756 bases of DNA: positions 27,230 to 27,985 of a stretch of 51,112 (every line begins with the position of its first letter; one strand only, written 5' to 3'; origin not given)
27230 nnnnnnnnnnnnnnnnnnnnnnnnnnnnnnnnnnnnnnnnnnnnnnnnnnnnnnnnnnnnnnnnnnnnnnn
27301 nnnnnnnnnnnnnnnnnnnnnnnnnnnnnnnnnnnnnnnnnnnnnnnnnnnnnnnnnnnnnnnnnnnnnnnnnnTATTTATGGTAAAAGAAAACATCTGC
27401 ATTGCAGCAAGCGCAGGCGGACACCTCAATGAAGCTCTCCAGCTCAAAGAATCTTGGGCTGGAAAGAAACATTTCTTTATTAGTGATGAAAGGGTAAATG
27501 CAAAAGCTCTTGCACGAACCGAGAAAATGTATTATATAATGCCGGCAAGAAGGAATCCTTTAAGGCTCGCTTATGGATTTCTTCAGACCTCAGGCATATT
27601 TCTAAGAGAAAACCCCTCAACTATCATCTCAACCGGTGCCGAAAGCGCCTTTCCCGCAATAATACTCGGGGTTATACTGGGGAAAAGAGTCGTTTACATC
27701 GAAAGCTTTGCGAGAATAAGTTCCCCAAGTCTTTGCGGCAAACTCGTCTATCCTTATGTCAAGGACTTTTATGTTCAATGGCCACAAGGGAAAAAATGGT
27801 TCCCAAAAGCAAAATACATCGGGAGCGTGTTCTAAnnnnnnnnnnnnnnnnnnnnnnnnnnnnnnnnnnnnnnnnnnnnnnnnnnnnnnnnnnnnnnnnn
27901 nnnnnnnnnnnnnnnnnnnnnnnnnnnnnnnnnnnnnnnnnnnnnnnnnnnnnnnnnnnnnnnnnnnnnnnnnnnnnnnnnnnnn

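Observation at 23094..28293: aglB - alg7-type GPT - GT10 fucosyltransferase - alg14 - alg13 in one co-directional block: a eukaryote-style N-glycan core module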

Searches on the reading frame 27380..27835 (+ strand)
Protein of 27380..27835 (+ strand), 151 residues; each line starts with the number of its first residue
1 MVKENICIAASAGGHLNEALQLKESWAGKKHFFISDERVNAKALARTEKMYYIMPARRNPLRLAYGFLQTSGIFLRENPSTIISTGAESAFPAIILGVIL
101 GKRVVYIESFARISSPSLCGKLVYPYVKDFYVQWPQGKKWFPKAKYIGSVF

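Call 5: search_protein_families(library=pfam, proteins=[window:27380-27835:+], max_evalue=0.01)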
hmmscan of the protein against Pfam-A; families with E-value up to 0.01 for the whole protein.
window:27380-27835:+ (151 aa): 1 family
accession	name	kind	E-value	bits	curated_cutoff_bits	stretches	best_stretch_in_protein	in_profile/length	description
PF08660.17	Alg14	-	9.1e-14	52.2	27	1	98-149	117-170/171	Oligosaccharide biosynthesis protein Alg14 like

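Call 6: search_protein_families(library=ncbifam, proteins=[window:27380-27835:+], max_evalue=0.01)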
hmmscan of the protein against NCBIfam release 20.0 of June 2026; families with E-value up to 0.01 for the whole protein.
window:27380-27835:+ (151 aa): 3 families
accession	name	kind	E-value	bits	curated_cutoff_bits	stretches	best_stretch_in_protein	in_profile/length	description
NF041549.1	PssD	equivalog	6.5e-36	123.9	110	1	7-149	1-150/151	PssD/Cps14F family polysaccharide biosynthesis glycosyltransferase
NF046028.1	GluronsyltaseWelK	equivalog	4.1e-24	85.3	400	1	6-147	1-152/319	beta-1,4-glucuronosyltransferase WelK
NF009102.0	PRK12446.1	equivalog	0.0057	15.6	339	1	30-147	42-157/352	undecaprenyldiphospho-muramoylpentapeptide beta-N-acetylglucosaminyltransferase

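Call 13: find_homologous_proteins(query=window:27380-27835:+, max_evalue=0.00001)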
Query window:27380-27835:+ (151 aa): 90 proteins with E <= 0.00001 among 118 candidates.
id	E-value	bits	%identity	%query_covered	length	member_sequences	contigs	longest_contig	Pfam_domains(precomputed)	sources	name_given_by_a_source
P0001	9.2e-96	336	100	100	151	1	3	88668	PF08660.18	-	-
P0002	1.0e-83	297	85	100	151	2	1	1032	PF08660.18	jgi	jgi:UDP-N-acetylglucosamine:LPS N-acetylglucosamine transferase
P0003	2.7e-65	237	72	97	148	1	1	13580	PF08660.18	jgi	jgi:UDP-N-acetylglucosamine:LPS N-acetylglucosamine transferase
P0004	9.4e-65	235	69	97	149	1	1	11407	PF08660.18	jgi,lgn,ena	-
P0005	4.5e-63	230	68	97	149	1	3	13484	PF08660.18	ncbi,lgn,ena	-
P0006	6.8e-63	229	66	97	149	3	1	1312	PF08660.18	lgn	-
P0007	7.4e-63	229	66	100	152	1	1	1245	PF08660.18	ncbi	-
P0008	1.1e-62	229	69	97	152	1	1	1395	PF08660.18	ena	-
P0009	1.7e-62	228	68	98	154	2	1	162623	PF08660.18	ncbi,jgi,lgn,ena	ncbi:MAG: PssD/Cps14F family polysaccharide biosynthesis glycosyltransferase [archaeon]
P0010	2.7e-62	227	68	96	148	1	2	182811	PF08660.18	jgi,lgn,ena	-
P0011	7.9e-62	226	64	99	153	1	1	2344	PF08660.18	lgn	-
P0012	1.0e-61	225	68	96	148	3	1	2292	PF08660.18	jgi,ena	-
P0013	2.0e-61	224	64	97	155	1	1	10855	PF08660.18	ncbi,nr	ncbi:UDP-N-acetylglucosamine--N-acetylmuramyl-(pentapeptide) pyrophosphoryl-undecaprenol N-acetylglu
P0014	3.3e-61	224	70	97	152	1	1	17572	PF08660.18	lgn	-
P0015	3.5e-61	224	68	96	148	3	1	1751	PF08660.18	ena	-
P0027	9.5e-59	216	65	97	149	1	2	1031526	PF08660.18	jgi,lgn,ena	-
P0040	3.0e-55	204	61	96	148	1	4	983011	PF08660.18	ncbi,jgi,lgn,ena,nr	ncbi:MAG: PssD/Cps14F family polysaccharide biosynthesis glycosyltransferase [Candidatus Iainarchaeu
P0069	1.2e-33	134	46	100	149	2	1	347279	PF08660.18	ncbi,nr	ncbi:MAG: hypothetical protein NTZ73_00960 [Candidatus Diapherotrites archaeon]|nr:hypothetical prot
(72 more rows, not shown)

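Call 17: find_encoding_contigs(protein=P0040, flank=10000, max_places=2)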
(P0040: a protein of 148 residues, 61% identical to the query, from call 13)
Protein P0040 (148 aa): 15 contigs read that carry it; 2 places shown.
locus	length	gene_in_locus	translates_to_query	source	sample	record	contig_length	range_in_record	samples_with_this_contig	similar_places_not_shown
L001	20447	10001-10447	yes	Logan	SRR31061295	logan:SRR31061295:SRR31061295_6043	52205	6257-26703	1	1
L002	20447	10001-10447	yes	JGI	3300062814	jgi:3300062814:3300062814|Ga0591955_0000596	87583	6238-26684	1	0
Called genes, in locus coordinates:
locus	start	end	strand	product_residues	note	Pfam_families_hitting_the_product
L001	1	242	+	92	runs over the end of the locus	-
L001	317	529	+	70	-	PF12837:Fer4_6 (weak), PF12838:Fer4_7 (faint), PF00037:Fer4 (weak), PF13459:Fer4_15, PF13370:Fer4_13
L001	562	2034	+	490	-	PF00278:Orn_DAP_Arg_deC, PF02784:Orn_Arg_deC_N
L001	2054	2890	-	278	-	PF01261:AP_endonuc_2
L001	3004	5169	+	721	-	PF02516:STT3, PF02366:PMT (weak), PF13231:PMT_2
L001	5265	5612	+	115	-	PF26688:RHH_12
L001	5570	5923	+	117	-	PF02452:PemK_toxin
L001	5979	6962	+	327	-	PF00953:Glycos_transf_4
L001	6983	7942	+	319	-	PF18025:FucT_N, PF00852:Glyco_transf_10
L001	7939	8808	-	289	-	PF01073:3Beta_HSD, PF01370:Epimerase, PF02719:Polysacc_synt_2, PF04321:RmlD_sub_bind, PF07993:NAD_binding_4 (faint), PF16363:GDP_Man_Dehyd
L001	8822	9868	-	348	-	PF01370:Epimerase, PF04321:RmlD_sub_bind, PF16363:GDP_Man_Dehyd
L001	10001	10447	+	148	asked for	PF08660:Alg14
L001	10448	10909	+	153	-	PF04101:Glyco_tran_28_C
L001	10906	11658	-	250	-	PF00535:Glycos_transf_2, PF10111:Glyco_tranf_2_2, PF13641:Glyco_tranf_2_3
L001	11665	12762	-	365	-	PF13439:Glyco_transf_4, PF20706:GT4-conflict (weak), PF00534:Glycos_transf_1, PF13692:Glyco_trans_1_4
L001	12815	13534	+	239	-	PF13489:Methyltransf_23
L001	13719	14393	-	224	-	-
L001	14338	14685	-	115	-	-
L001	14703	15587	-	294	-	-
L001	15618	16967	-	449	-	PF01943:Polysacc_synt, PF13440:Polysacc_synt_3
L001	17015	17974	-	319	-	-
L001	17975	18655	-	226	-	PF05050:Methyltransf_21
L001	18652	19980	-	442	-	PF01943:Polysacc_synt, PF13440:Polysacc_synt_3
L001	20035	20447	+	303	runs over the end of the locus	PF13692:Glyco_trans_1_4, PF00534:Glycos_transf_1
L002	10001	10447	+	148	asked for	PF08660:Alg14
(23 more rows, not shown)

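Call 18: find_encoding_contigs(protein=P0027, flank=10000, max_places=2)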
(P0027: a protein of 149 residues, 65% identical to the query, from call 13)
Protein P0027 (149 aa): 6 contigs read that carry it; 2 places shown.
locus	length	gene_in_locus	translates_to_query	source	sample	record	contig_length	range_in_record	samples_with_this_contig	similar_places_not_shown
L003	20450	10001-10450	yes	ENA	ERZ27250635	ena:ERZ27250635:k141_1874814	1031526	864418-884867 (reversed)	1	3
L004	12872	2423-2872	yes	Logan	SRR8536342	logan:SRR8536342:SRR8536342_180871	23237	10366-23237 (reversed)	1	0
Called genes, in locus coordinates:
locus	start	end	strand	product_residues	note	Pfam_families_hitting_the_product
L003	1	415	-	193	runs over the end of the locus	PF04919:DUF655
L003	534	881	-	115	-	PF03874:RNA_pol_Rpb4 (weak)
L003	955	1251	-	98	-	PF01157:Ribosomal_L21e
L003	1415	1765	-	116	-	-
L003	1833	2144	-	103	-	-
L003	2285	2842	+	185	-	PF00352:TBP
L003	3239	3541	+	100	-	-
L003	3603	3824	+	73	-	PF12797:Fer4_2 (weak), PF12838:Fer4_7 (faint), PF00037:Fer4 (weak), PF13459:Fer4_15, PF12837:Fer4_6 (weak), PF13370:Fer4_13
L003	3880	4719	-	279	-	PF01261:AP_endonuc_2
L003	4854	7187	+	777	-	PF02516:STT3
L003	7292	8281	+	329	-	PF00953:Glycos_transf_4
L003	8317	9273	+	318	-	PF18025:FucT_N, PF00852:Glyco_transf_10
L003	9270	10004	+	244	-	PF05050:Methyltransf_21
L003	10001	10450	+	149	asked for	PF08660:Alg14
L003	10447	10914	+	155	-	PF04101:Glyco_tran_28_C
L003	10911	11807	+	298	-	PF13692:Glyco_trans_1_4, PF00534:Glycos_transf_1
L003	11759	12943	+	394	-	PF13439:Glyco_transf_4, PF13477:Glyco_trans_4_2 (weak), PF13579:Glyco_trans_4_4 (weak), PF00534:Glycos_transf_1, PF13692:Glyco_trans_1_4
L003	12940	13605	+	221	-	PF00535:Glycos_transf_2, PF10111:Glyco_tranf_2_2, PF13641:Glyco_tranf_2_3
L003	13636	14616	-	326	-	PF03706:LPG_synthase_TM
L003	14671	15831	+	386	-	PF13439:Glyco_transf_4, PF13579:Glyco_trans_4_4, PF20706:GT4-conflict, PF00534:Glycos_transf_1, PF13692:Glyco_trans_1_4, PF13524:Glyco_trans_1_2 (weak)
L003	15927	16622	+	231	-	PF00483:NTP_transferase, PF12804:NTP_transf_3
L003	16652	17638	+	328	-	PF01073:3Beta_HSD, PF01370:Epimerase, PF02719:Polysacc_synt_2, PF04321:RmlD_sub_bind, PF07993:NAD_binding_4, PF16363:GDP_Man_Dehyd, PF13460:NAD_binding_10 (weak)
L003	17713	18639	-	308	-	PF00535:Glycos_transf_2, PF10111:Glyco_tranf_2_2 (weak), PF13641:Glyco_tranf_2_3, PF13506:Glyco_transf_21 (faint), PF13632:Glyco_trans_2_3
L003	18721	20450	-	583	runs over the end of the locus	-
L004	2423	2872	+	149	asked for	PF08660:Alg14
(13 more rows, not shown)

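Call 19: find_encoding_contigs(protein=P0069, flank=10000, max_places=2)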
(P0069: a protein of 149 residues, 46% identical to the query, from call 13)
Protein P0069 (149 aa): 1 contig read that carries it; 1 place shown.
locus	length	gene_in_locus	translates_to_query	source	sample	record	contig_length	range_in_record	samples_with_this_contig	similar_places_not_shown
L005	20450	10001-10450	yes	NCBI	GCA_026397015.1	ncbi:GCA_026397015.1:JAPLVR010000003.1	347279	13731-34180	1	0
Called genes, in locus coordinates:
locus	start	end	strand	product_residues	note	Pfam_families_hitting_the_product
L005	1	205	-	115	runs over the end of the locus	PF03874:RNA_pol_Rpb4 (weak)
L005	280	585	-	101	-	PF01157:Ribosomal_L21e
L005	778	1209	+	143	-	PF01467:CTP_transf_like (weak)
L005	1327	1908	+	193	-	PF25087:GMPPB_C (weak), PF00132:Hexapep, PF14602:Hexapep_2 (weak)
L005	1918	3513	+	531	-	PF00999:Na_H_Exchanger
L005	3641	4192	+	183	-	PF00352:TBP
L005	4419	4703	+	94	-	-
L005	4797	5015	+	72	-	PF13459:Fer4_15, PF13370:Fer4_13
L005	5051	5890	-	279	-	PF01261:AP_endonuc_2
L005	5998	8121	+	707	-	PF02516:STT3, PF22627:AglB_core-like (faint)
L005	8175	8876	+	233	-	PF13489:Methyltransf_23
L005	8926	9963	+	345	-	PF00953:Glycos_transf_4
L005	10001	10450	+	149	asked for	PF08660:Alg14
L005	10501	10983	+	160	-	PF04101:Glyco_tran_28_C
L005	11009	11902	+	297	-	PF00535:Glycos_transf_2, PF10111:Glyco_tranf_2_2 (weak), PF13641:Glyco_tranf_2_3 (weak)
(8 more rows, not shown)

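Call 21: search_solved_structures(query=window:27380-27835:+, max_evalue=1, show_alignments=3)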
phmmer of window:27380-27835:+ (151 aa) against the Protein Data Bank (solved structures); distinct sequences matched with E-value up to 1: 0.

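Call 23: search_protein_families(library=ncbifam, proteins=[L001:7939-8808:-, L001:8822-9868:-, L003:16652-17638:+, L003:15927-16622:+], max_evalue=0.00001)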
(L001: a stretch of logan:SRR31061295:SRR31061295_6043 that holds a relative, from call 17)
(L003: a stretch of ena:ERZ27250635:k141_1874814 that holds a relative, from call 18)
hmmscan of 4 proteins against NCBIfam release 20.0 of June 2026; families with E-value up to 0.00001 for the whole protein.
L001:7939-8808:- (289 aa): 23 families
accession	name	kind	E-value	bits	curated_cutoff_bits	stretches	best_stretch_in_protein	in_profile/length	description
TIGR04180.1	EDH_00030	hypoth_equivalog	3.2e-39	134.8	475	1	5-280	2-289/297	NAD-dependent 4,6-dehydratase LegB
TIGR01179.1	galE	equivalog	1.4e-34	119.4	262.3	2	4-170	2-179/332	UDP-glucose 4-epimerase GalE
TIGR01181.1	dTDP_gluc_dehyt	equivalog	6.8e-29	101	365.1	1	4-286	2-298/321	dTDP-glucose 4,6-dehydratase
TIGR01472.1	gmd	equivalog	1.5e-24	86.9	415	1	3-270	2-282/342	GDP-mannose 4,6-dehydratase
TIGR02622.1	CDP_4_6_dhtase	equivalog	3.9e-18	65.7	278.45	1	3-161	6-173/352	CDP-glucose 4,6-dehydratase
NF007956.0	PRK10675.1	subfamily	1.3e-17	64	394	1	46-153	53-160/338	UDP-glucose 4-epimerase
TIGR02197.1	heptose_epim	equivalog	1.1e-16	60.9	274.6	1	5-252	2-263/316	ADP-glyceromanno-heptose 6-epimerase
TIGR01214.1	rmlD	equivalog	1.4e-16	60.5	224.05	1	4-163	2-146/285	dTDP-4-dehydrorhamnose reductase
NF043036.1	ErythonDh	equivalog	1.3e-14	54.2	325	1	3-156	2-163/321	D-erythronate dehydrogenase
TIGR03466.1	HpnA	hypoth_equivalog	1e-12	47.6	367.65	1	3-251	2-248/327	hopanoid-associated sugar epimerase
NF007582.0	PRK10217.1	equivalog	2.3e-12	46.7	698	1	2-232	2-253/355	dTDP-glucose 4,6-dehydratase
NF042423.1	oxyalk_red_Shew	equivalog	8.8e-11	41.4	580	1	3-155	10-158/331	2-alkyl-3-oxoalkanoate reductase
NF011728.1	PRK15181.1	equivalog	1e-10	41.2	760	1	5-249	19-281/348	Vi polysaccharide biosynthesis UDP-N-acetylglucosaminuronic acid C-4 epimerase TviC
NF007490.0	PRK10084.1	subfamily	2.1e-10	40.1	649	1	3-232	2-260/361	dTDP-glucose 4,6-dehydratase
NF052578.1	StrlDmthSdmBMthl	equivalog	9.2e-10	38.8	600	1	4-252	3-248/328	sterol demethylase protein SdmB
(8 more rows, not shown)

L001:8822-9868:- (348 aa): 10 families
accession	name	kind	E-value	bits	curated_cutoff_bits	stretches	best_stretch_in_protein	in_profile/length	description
TIGR01472.1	gmd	equivalog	1.3e-163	544.1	415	1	2-339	1-340/342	GDP-mannose 4,6-dehydratase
TIGR01181.1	dTDP_gluc_dehyt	equivalog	9.4e-31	107.1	365.1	1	5-334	3-308/321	dTDP-glucose 4,6-dehydratase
TIGR04180.1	EDH_00030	hypoth_equivalog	1.7e-25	89.7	475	1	5-323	2-295/297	NAD-dependent 4,6-dehydratase LegB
TIGR02622.1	CDP_4_6_dhtase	equivalog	5.9e-20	71.7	278.45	1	3-118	6-122/352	CDP-glucose 4,6-dehydratase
TIGR01179.1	galE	equivalog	3e-19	69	262.3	1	5-271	3-280/332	UDP-glucose 4-epimerase GalE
NF007582.0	PRK10217.1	equivalog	1.2e-17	64.1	698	1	1-334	1-328/355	dTDP-glucose 4,6-dehydratase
NF007490.0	PRK10084.1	subfamily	3.2e-15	56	649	1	5-334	4-331/361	dTDP-glucose 4,6-dehydratase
NF052578.1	StrlDmthSdmBMthl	equivalog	2e-08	34.3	600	1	4-260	3-239/328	sterol demethylase protein SdmB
NF007956.0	PRK10675.1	subfamily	2.7e-07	30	394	1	4-166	3-162/338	UDP-glucose 4-epimerase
NF043036.1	ErythonDh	equivalog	5.3e-06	25.8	325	1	1-167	1-163/321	D-erythronate dehydrogenase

L003:16652-17638:+ (328 aa): 29 families (the best 25 are shown)
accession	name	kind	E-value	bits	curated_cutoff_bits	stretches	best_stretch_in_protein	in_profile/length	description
TIGR04180.1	EDH_00030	hypoth_equivalog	1.6e-63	214.5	475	1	9-298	1-296/297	NAD-dependent 4,6-dehydratase LegB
TIGR01181.1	dTDP_gluc_dehyt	equivalog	2.8e-49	167.9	365.1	1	8-313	1-313/321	dTDP-glucose 4,6-dehydratase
TIGR01179.1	galE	equivalog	7.2e-37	126.9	262.3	1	8-314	1-328/332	UDP-glucose 4-epimerase GalE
NF007582.0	PRK10217.1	equivalog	1.8e-35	122.7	698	1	7-312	2-332/355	dTDP-glucose 4,6-dehydratase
NF007490.0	PRK10084.1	subfamily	4.6e-34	118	649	1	8-313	2-336/361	dTDP-glucose 4,6-dehydratase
TIGR02622.1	CDP_4_6_dhtase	equivalog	5.6e-34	117.8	278.45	1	4-317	2-336/352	CDP-glucose 4,6-dehydratase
NF011728.1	PRK15181.1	equivalog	4.5e-32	111.4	760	1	6-311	15-337/348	Vi polysaccharide biosynthesis UDP-N-acetylglucosaminuronic acid C-4 epimerase TviC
NF007956.0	PRK10675.1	subfamily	1.3e-25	90.2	394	1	8-184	2-186/338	UDP-glucose 4-epimerase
TIGR03466.1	HpnA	hypoth_equivalog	1.5e-23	83.2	367.65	1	8-263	2-249/327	hopanoid-associated sugar epimerase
TIGR02197.1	heptose_epim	equivalog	3.6e-23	82.2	274.6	1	9-312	1-314/316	ADP-glyceromanno-heptose 6-epimerase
NF043036.1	ErythonDh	equivalog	5.3e-20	71.9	325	1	8-263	2-269/321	D-erythronate dehydrogenase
TIGR01214.1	rmlD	equivalog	3.6e-19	69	224.05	1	8-206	1-177/285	dTDP-4-dehydrorhamnose reductase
TIGR01472.1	gmd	equivalog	1.1e-18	67.5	415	1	7-306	1-333/342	GDP-mannose 4,6-dehydratase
NF042422.1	oxyalk_red_OleD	equivalog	2.2e-16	60.1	580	1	8-228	2-216/329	2-alkyl-3-oxoalkanoate reductase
NF008872.0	PRK11908.1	equivalog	2.8e-16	59.5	294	1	7-259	2-270/349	bifunctional UDP-4-keto-pentose/UDP-xylose synthase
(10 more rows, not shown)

L003:15927-16622:+ (231 aa): 23 families
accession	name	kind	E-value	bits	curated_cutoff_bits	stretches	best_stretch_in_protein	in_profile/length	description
TIGR02623.1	G1P_cyt_trans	equivalog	4.3e-33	114.8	300.25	2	74-218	91-240/255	glucose-1-phosphate cytidylyltransferase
TIGR03992.1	Arch_glmU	subfamily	2.4e-27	95.8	292.1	1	6-178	2-174/393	bifunctional sugar-1-phosphate nucleotidylyltransferase/acetyltransferase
NF052502.1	man1P_GTase_Rv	exception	2.5e-27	95.7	440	1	7-183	3-185/352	mannose-1-phosphate guanylyltransferase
TIGR01208.1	rmlA_long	equivalog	1.6e-19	70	320.25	1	6-176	1-178/353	glucose-1-phosphate thymidylyltransferase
NF045761.1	NAMPUrTaseMurU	equivalog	2.3e-19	70.2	250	1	6-218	2-222/226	N-acetylmuramate alpha-1-phosphate uridylyltransferase MurU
NF041313.1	UDPGP_AglF_Halo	equivalog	7.1e-19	68.2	400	1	6-177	2-179/234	UTP--glucose-1-phosphate uridylyltransferase AglF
NF049965.1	GlMnHpPGnyltfHddC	equivalog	2.2e-17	63.4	300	1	6-190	2-185/221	D-glycero-D-manno-heptose 1-phosphate guanosyltransferase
TIGR02091.1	glgC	equivalog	3.4e-13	49.4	424.9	1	8-76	4-69/364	glucose-1-phosphate adenylyltransferase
NF041173.1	Sug_nt_acttase_Thmprot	equivalog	2.3e-11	43.3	600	1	6-176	2-172/405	bifunctional sugar-1-phosphate nucleotidylyltransferase/acetyltransferase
NF010934.1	PRK14354.1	equivalog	7.7e-11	41.2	450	1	7-143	2-134/447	bifunctional UDP-N-acetylglucosamine diphosphorylase/glucosamine-1-phosphate N-acetyltransferase GlmU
NF010935.0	PRK14355.1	equivalog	1e-10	40.9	718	1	7-144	6-141/459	bifunctional UDP-N-acetylglucosamine diphosphorylase/glucosamine-1-phosphate N-acetyltransferase GlmU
NF003670.0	PRK05293.1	equivalog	1.2e-10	40.9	470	0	8-84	8-83/382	glucose-1-phosphate adenylyltransferase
TIGR01173.1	glmU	equivalog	7.5e-10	38.2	366.85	1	7-143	3-134/452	bifunctional UDP-N-acetylglucosamine diphosphorylase/glucosamine-1-phosphate N-acetyltransferase GlmU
NF001947.0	PRK00725.1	subfamily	8.7e-10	37.9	470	1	7-162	19-196/426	glucose-1-phosphate adenylyltransferase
NF002772.0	PRK02862.1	equivalog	4.8e-09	35.4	537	0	7-36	6-35/429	glucose-1-phosphate adenylyltransferase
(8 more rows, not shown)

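Call 50: find_related_loci(query=A3, collection=genome_contigs, flank=9000)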
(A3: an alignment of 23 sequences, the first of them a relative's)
Query A3 (151 aa) in genome_contigs; peptide patterns used: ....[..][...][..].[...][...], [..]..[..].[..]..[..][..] (x = any residue, [..] = any of these).
170 stretches matched a pattern; 102 encode a relative of the query (tblastn E <= 1e-3); the best 80 are kept; 80 distinct loci.
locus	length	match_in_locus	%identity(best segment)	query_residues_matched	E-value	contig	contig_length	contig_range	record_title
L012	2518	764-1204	68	4-150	2e-69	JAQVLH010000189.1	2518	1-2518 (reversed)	MAG: Candidatus Nanoarchaeia archaeon isolate STF1_105 NODE_212933_length_2518_cov_1.623170_Sandtown_F1, whole genome sh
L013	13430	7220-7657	68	6-151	1e-67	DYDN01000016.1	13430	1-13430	MAG TPA_asm: Candidatus Forterrea sp. isolate IMS_BF NODE_1048_length_13441_cov_55.7838, whole genome shotgun sequence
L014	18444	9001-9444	68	4-151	1e-67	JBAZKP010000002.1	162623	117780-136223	MAG: archaeon isolate SO_2017_LW4_146 scaffold_297_c1_LW137-91_2017, whole genome shotgun sequence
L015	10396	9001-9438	64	6-151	2e-66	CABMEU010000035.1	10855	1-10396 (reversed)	uncultured archaeon isolate LFW-252_2 genome assembly, contig: LFW2522_40, whole genome shotgun sequence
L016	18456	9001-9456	63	2-151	9e-65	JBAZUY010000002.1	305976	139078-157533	MAG: archaeon isolate SO_2017_GW1_24 NODE_276_length_305976_cov_2.269097_OW334_2017, whole genome shotgun sequence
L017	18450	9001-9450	63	1-150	3e-64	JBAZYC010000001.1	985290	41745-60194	MAG: archaeon isolate SO_2017_GW1_71 NODE_17_length_985290_cov_1.729804_OW334_2017, whole genome shotgun sequence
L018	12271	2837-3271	61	6-150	6e-61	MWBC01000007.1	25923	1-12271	MAG: archaeon ADurb.Bin336 isolate ADurb.Bin336 BWY55_contig000007, whole genome shotgun sequence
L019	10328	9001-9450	60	1-151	5e-60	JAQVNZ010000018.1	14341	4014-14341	MAG: Candidatus ainarchaeum sp. isolate STF1_169 NODE_11875_length_14341_cov_3.488884_Sandtown_F1, whole genome shotgun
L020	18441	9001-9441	59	5-151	5e-59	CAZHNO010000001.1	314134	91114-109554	MAG TPA_asm: uncultured archaeon isolate SRP263991_co2_691 genome assembly, contig: NODE_4_length_314134_cov_9.256143, w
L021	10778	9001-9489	56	6-150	1e-55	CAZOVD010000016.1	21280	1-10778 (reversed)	MAG TPA_asm: uncultured archaeon isolate SRP193661_co2_56 genome assembly, contig: NODE_2237_length_21280_cov_6.593687,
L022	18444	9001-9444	56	1-150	5e-54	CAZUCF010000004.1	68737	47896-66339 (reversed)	MAG TPA_asm: uncultured archaeon isolate SRP263991_co2_249 genome assembly, contig: NODE_224_length_68737_cov_15.669768,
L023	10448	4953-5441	51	6-150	9e-54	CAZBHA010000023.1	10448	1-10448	MAG TPA_asm: uncultured archaeon isolate SRP192927_co6_212 genome assembly, contig: NODE_16298_length_10448_cov_3.729433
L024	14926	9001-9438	55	6-151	2e-53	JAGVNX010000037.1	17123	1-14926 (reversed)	MAG: Candidatus Iainarchaeum archaeon isolate DeMMO3_25 c_000000076099, whole genome shotgun sequence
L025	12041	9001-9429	57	6-150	2e-53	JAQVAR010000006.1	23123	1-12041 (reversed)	MAG: Candidatus ainarchaeum sp. isolate STD2_46 NODE_7943_length_23123_cov_4.450905_Sandtown_D2, whole genome shotgun se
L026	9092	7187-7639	48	1-151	3e-51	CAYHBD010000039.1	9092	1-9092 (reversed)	MAG TPA_asm: uncultured archaeon isolate ERP119294_co2_134 genome assembly, contig: k141_2328421, whole genome shotgun s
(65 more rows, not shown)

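Call 74: predict_structure(alignment_id=A3)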
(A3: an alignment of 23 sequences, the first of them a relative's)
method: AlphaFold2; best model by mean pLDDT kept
length: 151 residues; sequences in the alignment: 23
mean_pLDDT: 90.5   pTM: 0.86
mean pLDDT of the five models: 90.5, 90.3, 90.1, 90.0, 89.0
residues with pLDDT >= 90: 110; 70-90: 31; 50-70: 9; < 50: 1
segments of 3 or more residues with pLDDT < 50: none
pLDDT, mean of each block of 10 residues (from residue 1): 83 90 91 96 97 92 96 97 89 96 89 79 94 90 84 45
secondary structure, 60 per line:
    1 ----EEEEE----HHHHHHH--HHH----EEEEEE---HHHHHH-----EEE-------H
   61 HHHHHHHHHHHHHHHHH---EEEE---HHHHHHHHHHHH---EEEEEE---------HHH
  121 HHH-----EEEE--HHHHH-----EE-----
elements in order: E5-9 H14-20 E30-35 H39-44 E50-52 H60-77 E81-84 H88-99 E103-108 H118-123 E129-132 H135-139

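Call 78: fold_search(model_id=the predicted structure, library=pdb)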
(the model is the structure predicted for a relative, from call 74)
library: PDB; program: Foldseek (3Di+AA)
matches with E <= 10: 1715; with E <= 0.001: 18
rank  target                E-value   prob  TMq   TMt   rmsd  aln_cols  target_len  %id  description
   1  1f0k_A                9.4e-08  1.00  0.81  0.37   2.5       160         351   18  THE 1.9 ANGSTROM CRYSTAL STRUCTURE OF E. COLI MURG (released 2000-07-27)
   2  7d1i_C                4.1e-06  1.00  0.74  0.34   4.3       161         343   14  Crystal structure of acinetobacter baumannii MurG (released 2021-07-14)
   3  3s2u                  5.3e-06  1.00  0.79  0.38   2.2       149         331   19  Crystal structure of the Pseudomonas aeruginosa MurG:UDP-GlcNAc substrate complex (released 2012-09-26)
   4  7d1i_A                6.4e-06  1.00  0.73  0.33   3.6       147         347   16  Crystal structure of acinetobacter baumannii MurG (released 2021-07-14)
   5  1nlm_A                1.9e-05  1.00  0.80  0.36   2.7       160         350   18  CRYSTAL STRUCTURE OF MURG:GLCNAC COMPLEX (released 2003-02-11)
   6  8sxw_C                4.2e-05  1.00  0.70  0.32   4.4       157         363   13  X-ray crystal structure of UDP- 2,3-diacetamido-2,3-dideoxy-glucuronic acid-2-epimerase from Thermus thermophilus stra (released 2023-09-13)
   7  7d1i_B                1.1e-04  1.00  0.73  0.35   3.1       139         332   15  Crystal structure of acinetobacter baumannii MurG (released 2021-07-14)
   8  7ya2_B                1.9e-04  1.00  0.76  0.34   4.3       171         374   11  Crystal structure of capsular polysaccharide synthesis enzyme CapG from Staphylococcus aureus (released 2022-11-16)
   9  3ot5_B                2.6e-04  1.00  0.64  0.29   4.3       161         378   12  2.2 Angstrom Resolution Crystal Structure of putative UDP-N-acetylglucosamine 2-epimerase from Listeria monocytogenes (released 2010-09-22)
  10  5n7z                  2.6e-04  1.00  0.63  0.30   4.3       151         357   14  glycosyltransferase in LPS biosynthesis (released 2018-03-14)
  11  4neq                  2.8e-04  1.00  0.67  0.31   4.5       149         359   11  The structure of UDP-GlcNAc 2-epimerase from Methanocaldococcus jannaschii (released 2014-04-23)
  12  6tvp_B                3.3e-04  1.00  0.63  0.28   4.3       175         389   10  Structure of Mycobacterium smegmatis alpha-maltose-1-phosphate synthase GlgM (released 2020-04-22)
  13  4hwg                  3.8e-04  1.00  0.74  0.33   3.6       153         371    8  Structure of UDP-N-acetylglucosamine 2-epimerase from Rickettsia bellii (released 2012-11-28)
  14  8dqd                  4.6e-04  1.00  0.67  0.31   4.8       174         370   13  Structure of the Campylobacter concisus glycosyltransferase PglA (released 2024-01-17)
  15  3ot5_C                4.9e-04  1.00  0.65  0.30   4.1       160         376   13  2.2 Angstrom Resolution Crystal Structure of putative UDP-N-acetylglucosamine 2-epimerase from Listeria monocytogenes (released 2010-09-22)
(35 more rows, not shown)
